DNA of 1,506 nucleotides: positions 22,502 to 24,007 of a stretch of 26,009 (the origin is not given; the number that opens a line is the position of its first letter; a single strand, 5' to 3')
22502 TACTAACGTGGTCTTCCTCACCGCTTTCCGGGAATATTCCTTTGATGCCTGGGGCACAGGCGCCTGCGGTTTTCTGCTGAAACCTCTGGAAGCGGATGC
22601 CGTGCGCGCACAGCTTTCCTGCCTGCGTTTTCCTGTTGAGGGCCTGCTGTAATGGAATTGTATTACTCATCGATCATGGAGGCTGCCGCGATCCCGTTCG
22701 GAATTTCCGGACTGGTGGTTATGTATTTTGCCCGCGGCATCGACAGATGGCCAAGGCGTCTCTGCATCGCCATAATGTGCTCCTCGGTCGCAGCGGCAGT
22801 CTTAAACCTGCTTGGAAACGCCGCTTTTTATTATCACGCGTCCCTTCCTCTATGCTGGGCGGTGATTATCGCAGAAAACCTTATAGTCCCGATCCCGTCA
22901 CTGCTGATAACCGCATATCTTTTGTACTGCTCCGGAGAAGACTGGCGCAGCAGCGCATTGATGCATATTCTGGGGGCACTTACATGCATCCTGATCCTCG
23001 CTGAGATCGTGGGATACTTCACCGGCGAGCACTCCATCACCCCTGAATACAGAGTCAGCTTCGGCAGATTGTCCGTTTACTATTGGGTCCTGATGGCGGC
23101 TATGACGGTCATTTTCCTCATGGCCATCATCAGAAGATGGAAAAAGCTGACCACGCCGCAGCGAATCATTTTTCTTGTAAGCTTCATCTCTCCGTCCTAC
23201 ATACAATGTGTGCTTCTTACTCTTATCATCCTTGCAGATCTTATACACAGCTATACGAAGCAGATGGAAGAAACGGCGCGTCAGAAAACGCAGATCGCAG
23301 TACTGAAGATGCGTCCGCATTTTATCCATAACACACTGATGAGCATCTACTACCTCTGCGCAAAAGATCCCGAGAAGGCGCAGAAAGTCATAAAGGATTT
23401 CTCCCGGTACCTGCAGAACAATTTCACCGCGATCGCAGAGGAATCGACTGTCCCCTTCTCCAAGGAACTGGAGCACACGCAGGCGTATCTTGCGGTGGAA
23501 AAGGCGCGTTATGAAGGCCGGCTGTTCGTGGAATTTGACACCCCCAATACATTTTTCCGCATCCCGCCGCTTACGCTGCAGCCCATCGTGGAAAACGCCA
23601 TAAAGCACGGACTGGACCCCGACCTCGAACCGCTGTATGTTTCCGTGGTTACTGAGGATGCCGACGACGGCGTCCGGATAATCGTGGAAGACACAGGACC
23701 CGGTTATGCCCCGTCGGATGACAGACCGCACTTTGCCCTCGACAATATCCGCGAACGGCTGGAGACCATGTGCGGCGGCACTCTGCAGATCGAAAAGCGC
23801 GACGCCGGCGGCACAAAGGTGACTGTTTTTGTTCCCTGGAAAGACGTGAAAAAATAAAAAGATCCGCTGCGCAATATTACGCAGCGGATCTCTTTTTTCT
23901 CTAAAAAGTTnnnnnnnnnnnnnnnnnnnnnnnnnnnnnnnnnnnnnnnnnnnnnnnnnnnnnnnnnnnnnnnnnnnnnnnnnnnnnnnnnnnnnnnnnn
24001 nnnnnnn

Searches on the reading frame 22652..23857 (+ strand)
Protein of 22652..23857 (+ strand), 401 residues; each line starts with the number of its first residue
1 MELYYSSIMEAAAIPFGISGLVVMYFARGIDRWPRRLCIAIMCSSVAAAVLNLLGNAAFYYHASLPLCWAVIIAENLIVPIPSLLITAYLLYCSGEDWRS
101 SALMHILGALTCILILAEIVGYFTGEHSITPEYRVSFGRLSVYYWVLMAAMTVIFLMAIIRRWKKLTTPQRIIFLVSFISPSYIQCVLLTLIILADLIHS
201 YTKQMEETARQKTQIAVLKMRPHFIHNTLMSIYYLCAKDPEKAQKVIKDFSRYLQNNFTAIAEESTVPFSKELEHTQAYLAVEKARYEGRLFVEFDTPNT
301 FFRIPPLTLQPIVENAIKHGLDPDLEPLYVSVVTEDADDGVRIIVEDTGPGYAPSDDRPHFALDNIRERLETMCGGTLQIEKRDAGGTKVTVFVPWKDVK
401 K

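Call 6: search_protein_families(library=pfam, proteins=[window:22652-23857:+], max_evalue=0.01)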
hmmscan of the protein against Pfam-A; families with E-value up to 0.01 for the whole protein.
window:22652-23857:+ (401 aa): 2 families
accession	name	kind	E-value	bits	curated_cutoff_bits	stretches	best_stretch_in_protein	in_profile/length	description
PF06580.19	His_kinase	-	4.8e-18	65.6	25.2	1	219-291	9-81/81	Histidine kinase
PF02518.31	HATPase_c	-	2.5e-09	38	26.4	1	309-396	10-109/111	Histidine kinase-, DNA gyrase B-, and HSP90-like ATPase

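Call 19: search_protein_families(library=ncbifam, proteins=[window:22652-23857:+], max_evalue=10)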
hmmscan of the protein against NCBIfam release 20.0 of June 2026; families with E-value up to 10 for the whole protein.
window:22652-23857:+ (401 aa): 15 families
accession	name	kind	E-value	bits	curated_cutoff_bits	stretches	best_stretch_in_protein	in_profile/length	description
NF008184.0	PRK10935.1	equivalog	7e-07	28.3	553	1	314-395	481-558/565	nitrate/nitrite two-component system sensor histidine kinase NarQ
NF008649.0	PRK11644.1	equivalog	7e-06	25.1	408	1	309-396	417-496/499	signal transduction histidine-protein kinase/phosphatase UhpB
NF052531.1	Strep_LiaS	equivalog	6.4e-05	22.4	450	1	301-395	241-326/328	envelope stress sensor histidine kinase LiaS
NF007896.0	PRK10600.1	equivalog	0.00091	18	578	1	329-394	518-584/598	nitrate/nitrite two-component system sensor histidine kinase NarX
NF007004.0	PRK09467.1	equivalog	0.029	13.2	415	1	237-356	269-380/440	two-component system sensor histidine kinase EnvZ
NF003218.0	PRK04184.1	equivalog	0.047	12.2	274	1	248-335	257-344/539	DNA topoisomerase VI subunit B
TIGR02966.1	phoR_proteo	equivalog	0.074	12.1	334.2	1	309-355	234-276/333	phosphate regulon sensor histidine kinase PhoR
NF010077.0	PRK13559.1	subfamily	0.13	11.1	361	1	305-398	268-361/364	hypothetical protein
NF009318.0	PRK12674.2-3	equivalog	0.17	12.2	97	1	46-125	11-90/102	Na+/H+ antiporter subunit G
NF040508.1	LVIS_2131_fam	hypoth_equivalog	0.17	11.8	100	1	141-271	6-135/202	LVIS_2131 family protein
NF009140.0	PRK12493.1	equivalog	0.18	9.5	1300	1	187-286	77-174/1313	magnesium chelatase subunit H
NF033792.0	ActS_PrrB_HisK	equivalog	0.33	9.7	350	1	309-354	316-355/423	ActS/PrrB/RegB family redox-sensitive histidine kinase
NF045993.1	MAG0130_MAG3770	subfamily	0.46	10.4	85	1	147-211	31-95/140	MAG0130/MAG3770 family membrane protein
NF045607.1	exo_Victor_syst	equivalog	1.1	9.3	35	1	19-71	14-66/82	XrtV sorting system accessory protein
TIGR02854.1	spore_II_GA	equivalog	1.8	7.8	209.55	1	140-220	88-166/293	sigma-E processing peptidase SpoIIGA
